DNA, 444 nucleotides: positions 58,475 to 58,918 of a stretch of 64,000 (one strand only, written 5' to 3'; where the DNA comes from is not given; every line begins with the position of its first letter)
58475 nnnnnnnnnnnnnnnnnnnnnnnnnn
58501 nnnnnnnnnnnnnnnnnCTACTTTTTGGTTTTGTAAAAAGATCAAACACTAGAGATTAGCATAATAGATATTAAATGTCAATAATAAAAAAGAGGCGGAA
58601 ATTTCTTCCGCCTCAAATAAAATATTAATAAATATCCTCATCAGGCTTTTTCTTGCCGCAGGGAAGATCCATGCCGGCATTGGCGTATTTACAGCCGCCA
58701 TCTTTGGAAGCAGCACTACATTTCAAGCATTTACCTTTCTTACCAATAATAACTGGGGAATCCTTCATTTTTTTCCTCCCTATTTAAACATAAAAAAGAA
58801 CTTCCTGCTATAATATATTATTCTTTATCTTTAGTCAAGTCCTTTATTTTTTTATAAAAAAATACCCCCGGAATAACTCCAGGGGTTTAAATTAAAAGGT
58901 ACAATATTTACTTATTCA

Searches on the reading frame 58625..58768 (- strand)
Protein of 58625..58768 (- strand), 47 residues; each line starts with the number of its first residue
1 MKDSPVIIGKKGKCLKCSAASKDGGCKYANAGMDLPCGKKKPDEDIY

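Call 4: search_protein_families(library=pfam, proteins=[window:58625-58768:-], max_evalue=0.1)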
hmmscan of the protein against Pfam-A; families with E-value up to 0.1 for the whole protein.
window:58625-58768:- (47 aa): 0 families

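Call 5: search_protein_families(library=ncbifam, proteins=[window:58625-58768:-], max_evalue=1)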
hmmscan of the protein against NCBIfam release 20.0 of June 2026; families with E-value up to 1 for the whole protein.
window:58625-58768:- (47 aa): 0 families

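Call 8: find_homologous_proteins(query=window:58625-58768:-, max_evalue=0.01)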
Query window:58625-58768:- (47 aa): 1 proteins with E <= 0.01 among 1 candidates.
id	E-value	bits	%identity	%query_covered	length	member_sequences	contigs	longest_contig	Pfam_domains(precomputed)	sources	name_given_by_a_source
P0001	7.5e-24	99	100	100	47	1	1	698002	-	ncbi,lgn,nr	ncbi:MAG: hypothetical protein U5L76_03510 [Patescibacteria group bacterium]|nr:hypothetical protein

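Call 19: search_protein_representatives(protein=window:58625-58768:-)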
Query: 47 residues. Proteins with E-value up to 0.001 (for the whole library): 8; up to 1e-10: 3; up to 1e-30: 0. The best 8 are listed.
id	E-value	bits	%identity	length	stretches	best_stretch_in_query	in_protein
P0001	2.4e-24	99.1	100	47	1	1-47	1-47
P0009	1.3e-16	75.1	33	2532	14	3-42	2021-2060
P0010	7.0e-14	66.7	37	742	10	3-35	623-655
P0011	5.0e-09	51.6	65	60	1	4-46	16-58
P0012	7.2e-08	48.0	52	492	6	11-33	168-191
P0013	3.7e-07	45.8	62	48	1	2-44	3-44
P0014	1.9e-06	43.5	53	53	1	3-45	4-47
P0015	7.2e-05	38.7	53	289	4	11-32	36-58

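Call 22: find_encoding_contigs(protein=P0011, flank=8000, max_places=3)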
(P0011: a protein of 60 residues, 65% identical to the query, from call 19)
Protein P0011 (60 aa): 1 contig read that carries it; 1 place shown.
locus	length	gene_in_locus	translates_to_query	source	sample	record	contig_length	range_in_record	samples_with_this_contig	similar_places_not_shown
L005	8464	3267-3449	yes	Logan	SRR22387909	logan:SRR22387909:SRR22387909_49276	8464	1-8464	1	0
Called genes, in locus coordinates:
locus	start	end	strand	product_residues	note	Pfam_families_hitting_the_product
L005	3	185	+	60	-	?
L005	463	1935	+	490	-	PF02310:B12-binding, PF04055:Radical_SAM, PF13282:DUF4070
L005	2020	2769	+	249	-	PF02535:Zip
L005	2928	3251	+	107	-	PF01740:STAS, PF13466:STAS_2 (weak)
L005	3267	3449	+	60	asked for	-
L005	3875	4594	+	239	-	-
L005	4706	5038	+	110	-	-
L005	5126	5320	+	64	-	PF12838:Fer4_7 (faint), PF12797:Fer4_2, PF00037:Fer4, PF12837:Fer4_6, PF13459:Fer4_15, PF13370:Fer4_13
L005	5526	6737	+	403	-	PF00188:CAP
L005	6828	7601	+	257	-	PF13462:Thioredoxin_4, PF01323:DSBA, PF13462:Thioredoxin_4, PF01323:DSBA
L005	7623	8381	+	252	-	PF01790:LGT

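Call 23: find_encoding_contigs(protein=P0013, flank=8000, max_places=3)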
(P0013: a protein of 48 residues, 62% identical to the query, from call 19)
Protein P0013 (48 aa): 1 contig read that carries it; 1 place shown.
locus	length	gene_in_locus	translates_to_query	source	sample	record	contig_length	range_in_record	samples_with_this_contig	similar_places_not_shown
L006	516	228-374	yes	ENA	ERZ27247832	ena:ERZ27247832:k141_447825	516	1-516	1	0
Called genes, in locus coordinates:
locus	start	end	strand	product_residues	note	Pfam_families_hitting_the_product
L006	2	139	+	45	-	?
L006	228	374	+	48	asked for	-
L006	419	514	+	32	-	?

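Call 24: find_encoding_contigs(protein=P0014, flank=8000, max_places=3)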
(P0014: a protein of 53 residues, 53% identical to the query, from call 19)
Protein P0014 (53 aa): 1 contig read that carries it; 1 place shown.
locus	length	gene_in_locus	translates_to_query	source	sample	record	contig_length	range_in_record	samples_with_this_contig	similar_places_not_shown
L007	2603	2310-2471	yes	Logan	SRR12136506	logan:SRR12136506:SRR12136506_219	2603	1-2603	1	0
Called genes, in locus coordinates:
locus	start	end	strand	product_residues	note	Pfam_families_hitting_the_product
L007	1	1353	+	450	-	?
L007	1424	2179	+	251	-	PF02535:Zip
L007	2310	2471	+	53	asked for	-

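Call 41: search_protein_families(library=phrogs, proteins=[window:58625-58768:-], max_evalue=1)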
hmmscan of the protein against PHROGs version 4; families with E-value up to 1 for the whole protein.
window:58625-58768:- (47 aa): 0 families

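Call 53: search_solved_structures(query=A3, max_evalue=10, show_alignments=3)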
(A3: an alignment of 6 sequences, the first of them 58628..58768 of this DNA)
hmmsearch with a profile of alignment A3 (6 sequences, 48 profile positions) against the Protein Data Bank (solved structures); distinct sequences matched with E-value up to 10: 2.
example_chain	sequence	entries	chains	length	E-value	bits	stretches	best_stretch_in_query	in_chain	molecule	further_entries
3grn_A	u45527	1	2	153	2.1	11.4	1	30-47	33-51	MutT related protein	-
9y10_A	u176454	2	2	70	4.2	10.4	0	26-41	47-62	C3H1-type domain-containing protein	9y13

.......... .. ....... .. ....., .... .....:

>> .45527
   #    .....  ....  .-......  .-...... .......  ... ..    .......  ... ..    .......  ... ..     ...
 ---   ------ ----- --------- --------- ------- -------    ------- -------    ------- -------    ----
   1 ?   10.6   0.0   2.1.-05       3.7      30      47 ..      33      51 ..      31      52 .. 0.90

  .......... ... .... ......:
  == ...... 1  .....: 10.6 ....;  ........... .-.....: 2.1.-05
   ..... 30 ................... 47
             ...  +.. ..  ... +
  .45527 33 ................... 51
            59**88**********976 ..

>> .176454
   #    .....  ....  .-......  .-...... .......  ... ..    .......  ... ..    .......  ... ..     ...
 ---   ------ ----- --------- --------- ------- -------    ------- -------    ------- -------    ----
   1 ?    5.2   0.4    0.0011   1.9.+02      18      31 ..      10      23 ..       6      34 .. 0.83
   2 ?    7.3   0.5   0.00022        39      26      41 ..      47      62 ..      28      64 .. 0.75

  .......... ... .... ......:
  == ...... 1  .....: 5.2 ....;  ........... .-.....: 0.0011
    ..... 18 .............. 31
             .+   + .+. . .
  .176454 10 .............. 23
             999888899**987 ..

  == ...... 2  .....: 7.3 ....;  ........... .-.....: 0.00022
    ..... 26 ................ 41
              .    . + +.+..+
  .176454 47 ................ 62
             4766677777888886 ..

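Call 59: predict_structure(alignment_id=A4)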
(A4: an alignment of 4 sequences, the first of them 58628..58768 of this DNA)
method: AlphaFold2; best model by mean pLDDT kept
length: 47 residues; sequences in the alignment: 4
mean_pLDDT: 47.0   pTM: 0.18
mean pLDDT of the five models: 47.0, 43.6, 41.9, 41.8, 39.9
residues with pLDDT >= 90: 0; 70-90: 0; 50-70: 15; < 50: 32
segments of 3 or more residues with pLDDT < 50: 1-12, 28-33, 37-47
pLDDT, mean of each block of 10 residues (from residue 1): 43 51 50 48 41
secondary structure, 60 per line:
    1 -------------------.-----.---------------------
elements in order:

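Call 64: find_related_loci(query=A3, collection=metagenome_contigs, flank=6000)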
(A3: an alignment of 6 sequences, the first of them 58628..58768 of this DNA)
Query A3 (47 aa) in metagenome_contigs; peptide patterns used: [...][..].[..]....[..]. (x = any residue, [..] = any of these).
307 stretches matched a pattern, but none encodes a relative of the query by tblastn (E <= 1e-3).

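Call 67: search_protein_families(library=pfam, proteins=[P0012, P0015, L005:4706-5038:+], max_evalue=0.1)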
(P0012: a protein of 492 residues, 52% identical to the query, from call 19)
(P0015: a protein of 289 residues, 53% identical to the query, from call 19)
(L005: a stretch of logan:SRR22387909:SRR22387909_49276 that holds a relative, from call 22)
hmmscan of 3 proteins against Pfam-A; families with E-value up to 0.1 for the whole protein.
P0012 (492 aa): 5 families
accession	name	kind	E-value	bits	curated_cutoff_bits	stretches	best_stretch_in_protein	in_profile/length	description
PF22605.2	IBR_2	-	6.8e-11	42.6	27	0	231-250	4-23/49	IBR domain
PF11644.13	DUF3256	-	4.7e-05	23.4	25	0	416-448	14-45/195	Protein of unknown function (DUF3256)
PF18553.7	PheRS_DBD3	-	0.00025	21.7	26.6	0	119-135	35-51/61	PheRS DNA binding domain 3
PF12197.13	lci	-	0.00068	19.8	20.3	0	239-258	13-31/44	LCI fold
PF04844.18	Ovate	-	0.00079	19.8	25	0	57-66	32-41/58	Transcriptional repressor, ovate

P0015 (289 aa): 2 families
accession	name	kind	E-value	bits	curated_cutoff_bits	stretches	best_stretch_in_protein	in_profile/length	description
PF22605.2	IBR_2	-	3.7e-10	40.3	27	0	117-132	7-22/49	IBR domain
PF18553.7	PheRS_DBD3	-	0.003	18.3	26.6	0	130-143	35-49/61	PheRS DNA binding domain 3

L005:4706-5038:+ (110 aa): 6 families
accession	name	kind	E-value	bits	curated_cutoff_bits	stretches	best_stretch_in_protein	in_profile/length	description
PF18912.6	DZR_2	-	0.00065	19.9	27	0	71-99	18-49/56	Double zinc ribbon domain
PF12773.13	DZR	-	0.0094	16.5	27.3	1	73-99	11-37/45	Double zinc ribbon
PF10235.14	Cript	-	0.02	16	25.5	1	43-100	30-84/90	Microtubule-associated protein CRIPT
PF14446.12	Prok-RING_1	-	0.02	15.2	29.1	1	73-95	3-29/54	Prokaryotic RING finger family 1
PF12861.13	zf-ANAPC11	-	0.038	14.5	25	1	75-96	2-22/65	Anaphase-promoting complex subunit 11 RING-H2 finger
PF06906.16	DUF1272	-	0.062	13.8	25.3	0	76-93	31-48/57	Protein of unknown function (DUF1272)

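Call 81: search_protein_families(library=padloc, proteins=[window:58625-58768:-], max_evalue=0.01)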
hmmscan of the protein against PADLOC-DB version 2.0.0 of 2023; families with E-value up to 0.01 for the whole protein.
window:58625-58768:- (47 aa): 0 families
